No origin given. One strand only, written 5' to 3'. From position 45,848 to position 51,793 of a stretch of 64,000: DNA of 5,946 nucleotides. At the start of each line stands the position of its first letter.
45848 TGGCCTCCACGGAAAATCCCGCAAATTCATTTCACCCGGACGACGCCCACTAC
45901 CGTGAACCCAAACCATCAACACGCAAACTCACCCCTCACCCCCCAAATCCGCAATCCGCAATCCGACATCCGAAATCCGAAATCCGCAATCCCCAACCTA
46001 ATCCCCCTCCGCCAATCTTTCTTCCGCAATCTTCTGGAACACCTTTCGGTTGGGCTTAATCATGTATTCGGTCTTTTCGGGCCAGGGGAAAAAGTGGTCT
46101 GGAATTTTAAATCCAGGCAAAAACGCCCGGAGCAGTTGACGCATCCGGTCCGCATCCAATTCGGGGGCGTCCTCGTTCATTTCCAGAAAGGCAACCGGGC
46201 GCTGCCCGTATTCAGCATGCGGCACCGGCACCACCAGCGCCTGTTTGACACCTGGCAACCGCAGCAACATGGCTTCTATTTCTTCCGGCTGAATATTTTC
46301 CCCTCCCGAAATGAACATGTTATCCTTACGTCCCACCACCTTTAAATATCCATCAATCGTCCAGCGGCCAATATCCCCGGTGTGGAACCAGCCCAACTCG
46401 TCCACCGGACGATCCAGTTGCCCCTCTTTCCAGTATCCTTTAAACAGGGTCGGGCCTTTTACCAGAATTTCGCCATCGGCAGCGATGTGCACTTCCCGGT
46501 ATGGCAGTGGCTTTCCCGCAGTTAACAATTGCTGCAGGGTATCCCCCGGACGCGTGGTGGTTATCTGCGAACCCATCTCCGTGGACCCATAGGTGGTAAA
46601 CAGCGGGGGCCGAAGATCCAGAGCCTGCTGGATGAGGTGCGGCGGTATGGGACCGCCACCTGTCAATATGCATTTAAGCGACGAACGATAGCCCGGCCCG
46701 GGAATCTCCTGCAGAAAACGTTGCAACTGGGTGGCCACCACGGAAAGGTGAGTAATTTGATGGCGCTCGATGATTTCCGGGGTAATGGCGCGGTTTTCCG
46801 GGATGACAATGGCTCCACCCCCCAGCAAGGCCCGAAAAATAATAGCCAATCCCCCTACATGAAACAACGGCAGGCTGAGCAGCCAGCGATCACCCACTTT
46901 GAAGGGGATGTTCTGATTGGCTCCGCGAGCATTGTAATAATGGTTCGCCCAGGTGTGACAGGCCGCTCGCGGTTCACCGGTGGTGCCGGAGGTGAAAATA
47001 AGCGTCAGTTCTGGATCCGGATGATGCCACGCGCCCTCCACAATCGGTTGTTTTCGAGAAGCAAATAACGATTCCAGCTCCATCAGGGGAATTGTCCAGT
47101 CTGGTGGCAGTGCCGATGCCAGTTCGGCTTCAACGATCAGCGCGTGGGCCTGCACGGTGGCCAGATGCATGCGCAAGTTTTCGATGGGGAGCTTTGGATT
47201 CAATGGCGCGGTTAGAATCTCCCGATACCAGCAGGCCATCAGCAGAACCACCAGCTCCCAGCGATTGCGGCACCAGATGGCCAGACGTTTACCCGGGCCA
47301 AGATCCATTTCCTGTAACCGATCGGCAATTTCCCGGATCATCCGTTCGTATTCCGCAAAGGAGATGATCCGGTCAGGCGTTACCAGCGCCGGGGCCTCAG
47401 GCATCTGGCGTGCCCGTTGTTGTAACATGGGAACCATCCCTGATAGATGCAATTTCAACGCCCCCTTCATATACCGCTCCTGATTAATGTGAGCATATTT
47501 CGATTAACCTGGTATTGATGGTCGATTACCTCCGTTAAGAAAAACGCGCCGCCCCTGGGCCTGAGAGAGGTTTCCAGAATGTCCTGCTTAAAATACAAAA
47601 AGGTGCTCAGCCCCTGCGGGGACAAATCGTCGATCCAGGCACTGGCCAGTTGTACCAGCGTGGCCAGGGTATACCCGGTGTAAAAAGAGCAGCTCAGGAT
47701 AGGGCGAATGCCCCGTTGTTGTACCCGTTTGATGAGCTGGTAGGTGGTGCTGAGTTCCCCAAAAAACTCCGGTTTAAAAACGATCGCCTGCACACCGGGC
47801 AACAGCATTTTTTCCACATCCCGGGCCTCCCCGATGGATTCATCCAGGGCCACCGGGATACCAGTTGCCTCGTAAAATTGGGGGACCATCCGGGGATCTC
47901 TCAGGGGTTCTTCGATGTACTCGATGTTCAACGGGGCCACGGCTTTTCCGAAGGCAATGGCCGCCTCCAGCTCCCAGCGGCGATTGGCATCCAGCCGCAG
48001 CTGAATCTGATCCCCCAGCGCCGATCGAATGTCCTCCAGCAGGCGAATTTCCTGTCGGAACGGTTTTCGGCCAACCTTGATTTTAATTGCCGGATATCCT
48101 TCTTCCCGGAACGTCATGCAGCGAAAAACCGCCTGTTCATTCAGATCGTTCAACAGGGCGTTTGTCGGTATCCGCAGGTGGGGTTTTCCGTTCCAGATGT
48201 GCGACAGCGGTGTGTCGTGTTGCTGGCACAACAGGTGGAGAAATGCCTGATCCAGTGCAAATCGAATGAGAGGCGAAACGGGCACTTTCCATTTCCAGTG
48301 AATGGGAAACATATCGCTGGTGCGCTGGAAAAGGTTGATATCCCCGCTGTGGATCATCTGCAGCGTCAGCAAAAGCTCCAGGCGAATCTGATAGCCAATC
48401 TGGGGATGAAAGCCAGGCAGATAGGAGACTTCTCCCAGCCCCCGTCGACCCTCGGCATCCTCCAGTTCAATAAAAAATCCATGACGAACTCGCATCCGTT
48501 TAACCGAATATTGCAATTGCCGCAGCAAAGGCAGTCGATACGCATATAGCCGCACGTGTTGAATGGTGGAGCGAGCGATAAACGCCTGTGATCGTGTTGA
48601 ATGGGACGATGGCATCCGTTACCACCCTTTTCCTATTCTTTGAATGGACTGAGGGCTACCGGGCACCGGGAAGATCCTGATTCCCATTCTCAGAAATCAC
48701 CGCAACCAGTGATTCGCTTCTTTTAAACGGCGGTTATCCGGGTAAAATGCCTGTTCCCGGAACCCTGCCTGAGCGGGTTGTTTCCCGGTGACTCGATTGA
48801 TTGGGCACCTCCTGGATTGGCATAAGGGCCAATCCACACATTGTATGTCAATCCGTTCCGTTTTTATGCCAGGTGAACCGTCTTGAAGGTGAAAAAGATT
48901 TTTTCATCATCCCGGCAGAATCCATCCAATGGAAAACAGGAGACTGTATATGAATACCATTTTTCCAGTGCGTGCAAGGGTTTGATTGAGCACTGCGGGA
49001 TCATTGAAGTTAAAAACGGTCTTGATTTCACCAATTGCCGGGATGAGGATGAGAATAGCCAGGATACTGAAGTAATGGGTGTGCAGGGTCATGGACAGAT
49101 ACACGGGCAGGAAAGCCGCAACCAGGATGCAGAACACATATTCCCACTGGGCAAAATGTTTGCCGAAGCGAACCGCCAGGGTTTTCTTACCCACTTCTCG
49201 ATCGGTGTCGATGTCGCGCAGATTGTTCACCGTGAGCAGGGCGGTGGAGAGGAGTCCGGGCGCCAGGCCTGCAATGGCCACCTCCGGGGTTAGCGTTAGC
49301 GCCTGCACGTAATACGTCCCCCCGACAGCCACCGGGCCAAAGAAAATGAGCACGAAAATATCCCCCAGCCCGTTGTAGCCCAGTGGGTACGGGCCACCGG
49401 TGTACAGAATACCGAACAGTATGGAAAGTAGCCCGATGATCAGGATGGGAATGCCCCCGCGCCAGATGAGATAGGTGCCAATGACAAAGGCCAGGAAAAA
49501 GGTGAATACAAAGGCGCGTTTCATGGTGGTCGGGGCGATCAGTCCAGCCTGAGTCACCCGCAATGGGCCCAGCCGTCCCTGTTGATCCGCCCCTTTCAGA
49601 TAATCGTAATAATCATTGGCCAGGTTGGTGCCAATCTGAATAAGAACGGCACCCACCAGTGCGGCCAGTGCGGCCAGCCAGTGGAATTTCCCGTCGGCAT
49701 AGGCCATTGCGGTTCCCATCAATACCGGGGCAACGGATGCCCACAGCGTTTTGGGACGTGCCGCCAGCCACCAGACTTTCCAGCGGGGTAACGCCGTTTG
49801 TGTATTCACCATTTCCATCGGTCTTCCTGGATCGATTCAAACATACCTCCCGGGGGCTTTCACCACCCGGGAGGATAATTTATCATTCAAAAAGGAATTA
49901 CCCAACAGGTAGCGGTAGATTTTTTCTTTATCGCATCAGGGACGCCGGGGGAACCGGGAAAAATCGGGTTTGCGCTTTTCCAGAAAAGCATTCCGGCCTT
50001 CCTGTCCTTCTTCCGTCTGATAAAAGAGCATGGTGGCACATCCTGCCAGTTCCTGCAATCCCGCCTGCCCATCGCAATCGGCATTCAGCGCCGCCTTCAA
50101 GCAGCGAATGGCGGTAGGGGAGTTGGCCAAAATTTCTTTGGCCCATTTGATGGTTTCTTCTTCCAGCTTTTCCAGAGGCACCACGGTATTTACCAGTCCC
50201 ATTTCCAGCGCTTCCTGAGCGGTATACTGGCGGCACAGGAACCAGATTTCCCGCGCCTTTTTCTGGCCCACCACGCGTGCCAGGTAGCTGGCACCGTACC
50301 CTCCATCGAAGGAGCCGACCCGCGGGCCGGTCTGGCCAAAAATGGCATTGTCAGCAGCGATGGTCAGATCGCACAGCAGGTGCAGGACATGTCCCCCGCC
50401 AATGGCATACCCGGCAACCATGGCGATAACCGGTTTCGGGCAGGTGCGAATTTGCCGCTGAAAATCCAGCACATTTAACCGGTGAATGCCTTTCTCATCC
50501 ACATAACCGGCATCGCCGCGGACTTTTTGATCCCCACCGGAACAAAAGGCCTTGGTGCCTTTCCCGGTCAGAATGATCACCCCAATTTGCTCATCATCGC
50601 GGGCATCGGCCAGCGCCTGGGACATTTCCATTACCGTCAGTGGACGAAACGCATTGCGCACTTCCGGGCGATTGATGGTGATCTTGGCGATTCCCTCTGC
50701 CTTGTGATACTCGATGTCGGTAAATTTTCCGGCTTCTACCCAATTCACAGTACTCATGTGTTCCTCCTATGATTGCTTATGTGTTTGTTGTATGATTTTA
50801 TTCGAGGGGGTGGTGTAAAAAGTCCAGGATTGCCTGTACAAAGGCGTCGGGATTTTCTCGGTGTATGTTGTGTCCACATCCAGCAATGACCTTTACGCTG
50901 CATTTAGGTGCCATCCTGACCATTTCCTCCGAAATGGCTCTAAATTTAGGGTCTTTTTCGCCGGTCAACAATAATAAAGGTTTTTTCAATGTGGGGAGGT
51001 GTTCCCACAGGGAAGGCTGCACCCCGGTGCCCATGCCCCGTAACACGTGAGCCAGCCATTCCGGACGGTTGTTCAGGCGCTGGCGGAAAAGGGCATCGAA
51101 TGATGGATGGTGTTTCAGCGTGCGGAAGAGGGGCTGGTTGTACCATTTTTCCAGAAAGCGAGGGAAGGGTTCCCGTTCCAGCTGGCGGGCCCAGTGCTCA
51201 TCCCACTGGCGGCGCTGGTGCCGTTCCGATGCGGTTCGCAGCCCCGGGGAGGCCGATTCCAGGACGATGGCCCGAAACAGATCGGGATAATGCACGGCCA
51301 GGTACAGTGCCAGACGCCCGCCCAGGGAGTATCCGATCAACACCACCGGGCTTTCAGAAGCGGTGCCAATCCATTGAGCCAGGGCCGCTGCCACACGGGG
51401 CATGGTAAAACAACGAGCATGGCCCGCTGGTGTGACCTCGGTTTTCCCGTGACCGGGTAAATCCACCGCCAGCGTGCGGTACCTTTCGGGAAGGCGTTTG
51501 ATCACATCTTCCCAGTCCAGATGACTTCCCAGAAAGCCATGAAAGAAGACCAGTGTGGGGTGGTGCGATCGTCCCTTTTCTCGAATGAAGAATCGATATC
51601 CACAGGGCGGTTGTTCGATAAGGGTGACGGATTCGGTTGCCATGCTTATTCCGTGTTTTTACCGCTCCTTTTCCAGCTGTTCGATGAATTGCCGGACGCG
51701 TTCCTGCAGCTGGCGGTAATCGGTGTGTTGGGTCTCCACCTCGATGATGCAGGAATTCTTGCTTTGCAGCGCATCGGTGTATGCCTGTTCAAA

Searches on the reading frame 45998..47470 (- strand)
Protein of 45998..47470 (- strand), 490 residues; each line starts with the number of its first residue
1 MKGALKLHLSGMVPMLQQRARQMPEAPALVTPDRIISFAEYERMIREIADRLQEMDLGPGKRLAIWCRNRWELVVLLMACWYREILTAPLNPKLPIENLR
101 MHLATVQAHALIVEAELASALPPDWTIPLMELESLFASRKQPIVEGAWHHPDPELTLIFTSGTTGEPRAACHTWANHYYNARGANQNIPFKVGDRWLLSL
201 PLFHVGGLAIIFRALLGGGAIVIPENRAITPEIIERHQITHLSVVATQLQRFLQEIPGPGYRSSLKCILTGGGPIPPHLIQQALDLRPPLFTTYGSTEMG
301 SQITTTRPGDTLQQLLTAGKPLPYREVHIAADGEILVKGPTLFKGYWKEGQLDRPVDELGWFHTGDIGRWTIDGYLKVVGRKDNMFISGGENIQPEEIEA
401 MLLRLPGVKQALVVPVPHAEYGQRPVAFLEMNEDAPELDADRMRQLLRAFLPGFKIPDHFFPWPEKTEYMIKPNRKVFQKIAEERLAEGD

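Call 48: search_protein_families(library=ncbifam, proteins=[window:45998-47470:-], max_evalue=1e-10)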
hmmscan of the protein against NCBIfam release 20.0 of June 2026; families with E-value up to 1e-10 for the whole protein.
window:45998-47470:- (490 aa): 88 families (the best 25 are shown)
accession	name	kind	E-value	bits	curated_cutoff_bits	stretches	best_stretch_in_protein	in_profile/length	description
TIGR01923.1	menE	equivalog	5.3e-119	398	330.15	1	37-466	1-429/442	o-succinylbenzoate--CoA ligase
NF006539.0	PRK09029.1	equivalog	2.1e-100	336.7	494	1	17-484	10-453/458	o-succinylbenzoate--CoA ligase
NF002966.0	PRK03640.1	equivalog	9.8e-98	327.8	556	1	14-461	6-458/483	o-succinylbenzoate--CoA ligase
NF004837.0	PRK06187.1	subfamily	6.7e-73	245.7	476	1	15-460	13-499/531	long-chain-fatty-acid--CoA ligase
NF005801.1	PRK07656.1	equivalog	7.4e-62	209.6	657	1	15-460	6-480/500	FadD3 family acyl-CoA ligase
NF005307.0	PRK06839.1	equivalog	7.8e-60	202.9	748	1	15-461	7-471/496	o-succinylbenzoate--CoA ligase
NF005660.0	PRK07445.1-2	equivalog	4.6e-54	183.8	525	1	155-486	73-394/397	O-succinylbenzoic acid--CoA ligase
NF006572.0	PRK09088.1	equivalog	1.6e-52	178.8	696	1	20-460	11-464/491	acyl-CoA synthetase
NF004511.1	PRK05852.1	equivalog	5.3e-51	173.8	650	1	15-460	4-481/505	FadD7 family fatty acid--CoA ligase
NF009233.0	PRK12583.1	subfamily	1.8e-50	171.9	832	1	152-461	201-528/558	fatty acid CoA ligase family protein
NF006182.0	PRK08316.1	subfamily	2.4e-50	171.5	663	1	15-459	16-493/523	fatty acyl-CoA synthetase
TIGR01733.1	AA-adenyl-dom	subfamily_domain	4.8e-50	170.5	317.4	1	37-413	1-409/409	amino acid adenylation domain-containing protein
NF005714.0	PRK07529.1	subfamily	6.8e-49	166.7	632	1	151-441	217-533/640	acyl-CoA synthetase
NF005662.0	PRK07445.1-4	equivalog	4.6e-48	163.9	640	1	149-483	120-462/467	O-succinylbenzoic acid--CoA ligase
NF005702.0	PRK07514.1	subfamily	5.9e-48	163.5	558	1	15-460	8-477/506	malonyl-CoA synthase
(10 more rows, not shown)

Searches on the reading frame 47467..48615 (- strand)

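Call 48: search_protein_families(library=ncbifam, proteins=[window:47467-48615:-], max_evalue=1e-10)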
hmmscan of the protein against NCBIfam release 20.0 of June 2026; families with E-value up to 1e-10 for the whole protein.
window:47467-48615:- (382 aa): 8 families
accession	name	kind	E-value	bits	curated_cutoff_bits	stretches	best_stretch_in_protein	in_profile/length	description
TIGR01927.1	menC_gam_Gplu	equivalog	8e-46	156.7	130.55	1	24-346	1-301/307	o-succinylbenzoate synthase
NF003473.0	PRK05105.1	equivalog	1.4e-45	155.8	236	1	18-349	3-311/331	o-succinylbenzoate synthase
NF002739.0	PRK02714.1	equivalog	5.4e-26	91.8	259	1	157-345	117-308/320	o-succinylbenzoate synthase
NF002782.0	PRK02901.1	equivalog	3.5e-22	78.8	288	1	141-363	71-293/328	o-succinylbenzoate synthase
TIGR01928.1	menC_lowGC_arch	equivalog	3.7e-21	75.5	200.65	1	24-351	1-324/325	o-succinylbenzoate synthase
NF047820.1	TalGalacDh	equivalog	8.4e-14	51.3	500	1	154-239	147-232/371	L-talarate/galactarate dehydratase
TIGR02534.1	mucon_cyclo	subfamily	4.2e-12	45.8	334.95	1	28-266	11-252/368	muconate/chloromuconate family cycloisomerase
NF042940.1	racemase_DgcA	equivalog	2.7e-11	43.3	400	1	118-325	85-286/323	N-acetyl-D-Glu racemase DgcA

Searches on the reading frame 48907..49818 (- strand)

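Call 48: search_protein_families(library=ncbifam, proteins=[window:48907-49818:-], max_evalue=1e-10)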
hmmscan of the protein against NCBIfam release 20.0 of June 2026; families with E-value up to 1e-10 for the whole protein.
window:48907-49818:- (303 aa): 11 families
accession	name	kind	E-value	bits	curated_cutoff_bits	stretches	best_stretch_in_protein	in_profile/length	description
NF004751.0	PRK06080.1-3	equivalog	3.6e-101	338.6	264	1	9-301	6-295/296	1,4-dihydroxy-2-naphthoate polyprenyltransferase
NF004750.0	PRK06080.1-2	equivalog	9.7e-74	248.4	346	1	13-301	6-300/301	1,4-dihydroxy-2-naphthoate polyprenyltransferase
TIGR00751.1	menA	equivalog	6.1e-69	232.6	102.15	1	21-298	1-284/284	1,4-dihydroxy-2-naphthoate octaprenyltransferase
NF004754.0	PRK06080.1-6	equivalog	9.1e-63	212.5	522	1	7-301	3-303/308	1,4-dihydroxy-2-naphthoate polyprenyltransferase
NF004749.0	PRK06080.1-1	equivalog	3.9e-55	187.2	277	1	9-301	15-307/311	1,4-dihydroxy-2-naphthoate polyprenyltransferase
NF009926.0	PRK13387.1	equivalog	3.6e-33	115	316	1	14-288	4-296/317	1,4-dihydroxy-2-naphthoate polyprenyltransferase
NF004753.0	PRK06080.1-5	equivalog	1.9e-31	109.4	555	1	14-299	12-303/312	1,4-dihydroxy-2-naphthoate polyprenyltransferase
TIGR02235.1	menA_cyano-plnt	equivalog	2.6e-31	109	225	1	16-300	2-284/285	2-carboxy-1,4-naphthoquinone phytyltransferase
NF004617.0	PRK05951.1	equivalog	1.2e-27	96.9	239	1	7-264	8-266/306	prenyltransferase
NF004752.0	PRK06080.1-4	subfamily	5.8e-23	82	289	1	23-282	13-277/300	1,4-dihydroxy-2-naphthoate polyprenyltransferase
NF009523.0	PRK12884.1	equivalog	5.1e-12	45.6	269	1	30-261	21-240/279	prenyltransferase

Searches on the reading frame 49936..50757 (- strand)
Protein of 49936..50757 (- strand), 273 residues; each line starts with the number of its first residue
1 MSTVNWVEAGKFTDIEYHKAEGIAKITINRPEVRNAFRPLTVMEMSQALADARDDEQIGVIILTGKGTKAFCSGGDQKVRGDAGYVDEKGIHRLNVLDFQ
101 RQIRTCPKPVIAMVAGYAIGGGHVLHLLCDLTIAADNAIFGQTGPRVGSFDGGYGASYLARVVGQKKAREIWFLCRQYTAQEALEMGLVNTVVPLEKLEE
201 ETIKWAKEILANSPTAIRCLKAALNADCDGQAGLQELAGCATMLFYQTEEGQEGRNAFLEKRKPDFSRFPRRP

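Call 48: search_protein_families(library=ncbifam, proteins=[window:49936-50757:-], max_evalue=1e-10)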
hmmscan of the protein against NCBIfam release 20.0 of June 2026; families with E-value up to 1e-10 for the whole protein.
window:49936-50757:- (273 aa): 69 families (the best 25 are shown)
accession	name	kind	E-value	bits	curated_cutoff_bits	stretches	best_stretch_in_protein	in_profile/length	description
NF005637.0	PRK07396.1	equivalog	3.4e-157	521.9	380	1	2-273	2-273/273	1,4-dihydroxy-2-naphthoyl-CoA synthase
TIGR01929.1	menB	equivalog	5.2e-142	471.9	342.7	1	12-269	1-259/259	1,4-dihydroxy-2-naphthoyl-CoA synthase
NF006186.0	PRK08321.1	equivalog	2.2e-100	336.1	378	1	7-271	17-300/302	1,4-dihydroxy-2-naphthoyl-CoA synthase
TIGR03210.1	badI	equivalog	4.6e-93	311.2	467.6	1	12-268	1-255/256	2-ketocyclohexanecarboxyl-CoA hydrolase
NF004475.0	PRK05809.1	subfamily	2.6e-50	171.3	394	1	12-267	3-258/260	short-chain-enoyl-CoA hydratase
NF051848.1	EnCoAHydtEchA19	equivalog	1.3e-48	165.8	400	1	18-267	5-256/258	enoyl-CoA hydratase EchA19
NF005802.0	PRK07657.1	equivalog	1.5e-48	165.6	363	1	19-266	10-257/260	enoyl-CoA hydratase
NF004517.0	PRK05862.1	equivalog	1.6e-46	158.9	396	1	18-267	9-255/257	enoyl-CoA hydratase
NF006007.0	PRK08138.1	subfamily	3.9e-46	157.5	355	1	17-267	12-259/261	enoyl-CoA hydratase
NF004781.0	PRK06127.1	subfamily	1.1e-45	156.4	291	1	15-267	13-267/269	enoyl-CoA hydratase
NF042430.2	EnCoAhydt_DpgD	equivalog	2.7e-44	151.5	400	1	17-266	1-255/258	enoyl-CoA-hydratase DpgD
NF006699.0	PRK09245.1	subfamily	4.5e-44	150.7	354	1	15-267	5-264/266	crotonase/enoyl-CoA hydratase family protein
NF006140.0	PRK08290.1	subfamily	5.9e-43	147.1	280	1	11-231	6-244/292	enoyl-CoA hydratase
NF046063.1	oxepin_alt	equivalog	1.1e-42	146.3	300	1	18-265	5-254/254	oxepin-CoA hydrolase, alternative type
NF004840.0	PRK06190.1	equivalog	7.2e-42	143.8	253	1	17-231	8-220/260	enoyl-CoA hydratase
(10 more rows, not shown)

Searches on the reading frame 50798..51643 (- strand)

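Call 48: search_protein_families(library=ncbifam, proteins=[window:50798-51643:-], max_evalue=1e-10)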
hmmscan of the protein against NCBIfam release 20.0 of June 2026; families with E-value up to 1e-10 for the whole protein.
window:50798-51643:- (281 aa): 14 families
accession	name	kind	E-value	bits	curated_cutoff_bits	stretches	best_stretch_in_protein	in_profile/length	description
TIGR03695.1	menH_SHCHC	equivalog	2.4e-81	272.9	208.55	1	28-277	2-252/252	2-succinyl-6-hydroxy-2,4-cyclohexadiene-1-carboxylate synthase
NF008340.0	PRK11126.1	equivalog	1.6e-59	201.2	261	1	22-278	8-253/255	2-succinyl-6-hydroxy-2,4-cyclohexadiene-1-carboxylate synthase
TIGR03056.1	bchO_mg_che_rel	equivalog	2.7e-27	95.5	172.55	1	15-127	15-124/278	alpha/beta fold hydrolase BchO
NF051488.1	bifunc_PcaDC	exception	8.2e-22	77.8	390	1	21-277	5-251/375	bifunctional 3-oxoadipate enol-lactonase/4-carboxymuconolactone decarboxylase PcaDC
NF051487.1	bifunc_PcaCD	exception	3.3e-21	75.9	430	1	21-277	163-412/413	bifunctional 4-carboxymuconolactone decarboxylase/3-oxoadipate enol-lactonase PcaCD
TIGR02427.1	protocat_pcaD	equivalog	1.7e-20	73.5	255.85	1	23-276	7-250/251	3-oxoadipate enol-lactonase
NF011457.0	PRK14875.1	equivalog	3e-20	72.5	307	1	22-277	126-370/372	acetoin dehydrogenase dihydrolipoyllysine-residue acetyltransferase subunit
TIGR01738.1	bioH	equivalog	1e-19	71.1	206.95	1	29-275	5-244/245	pimeloyl-ACP methyl ester esterase BioH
NF007954.0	PRK10673.1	equivalog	6e-17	61.7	399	0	213-277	188-253/255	esterase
NF050089.1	i_nPHAscl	equivalog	1.2e-16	60.6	300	1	21-132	12-119/288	intracellular short-chain-length polyhydroxyalkanoate depolymerase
NF045632.1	hydroxlase_HsaD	equivalog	4.5e-14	52.1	400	0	17-129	23-135/290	4,5:9,10-diseco-3-hydroxy-5,9,17-trioxoandrosta-1(10),2-diene-4-oate hydrolase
NF002938.0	PRK03592.1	equivalog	4.5e-12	45.9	241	0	21-129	25-127/298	haloalkane dehalogenase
NF002043.0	PRK00870.1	subfamily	1.9e-11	43.9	265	0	22-277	40-299/302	haloalkane dehalogenase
NF004514.1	PRK05855.1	equivalog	2.1e-11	43.1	455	0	17-108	11-101/578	SDR family oxidoreductase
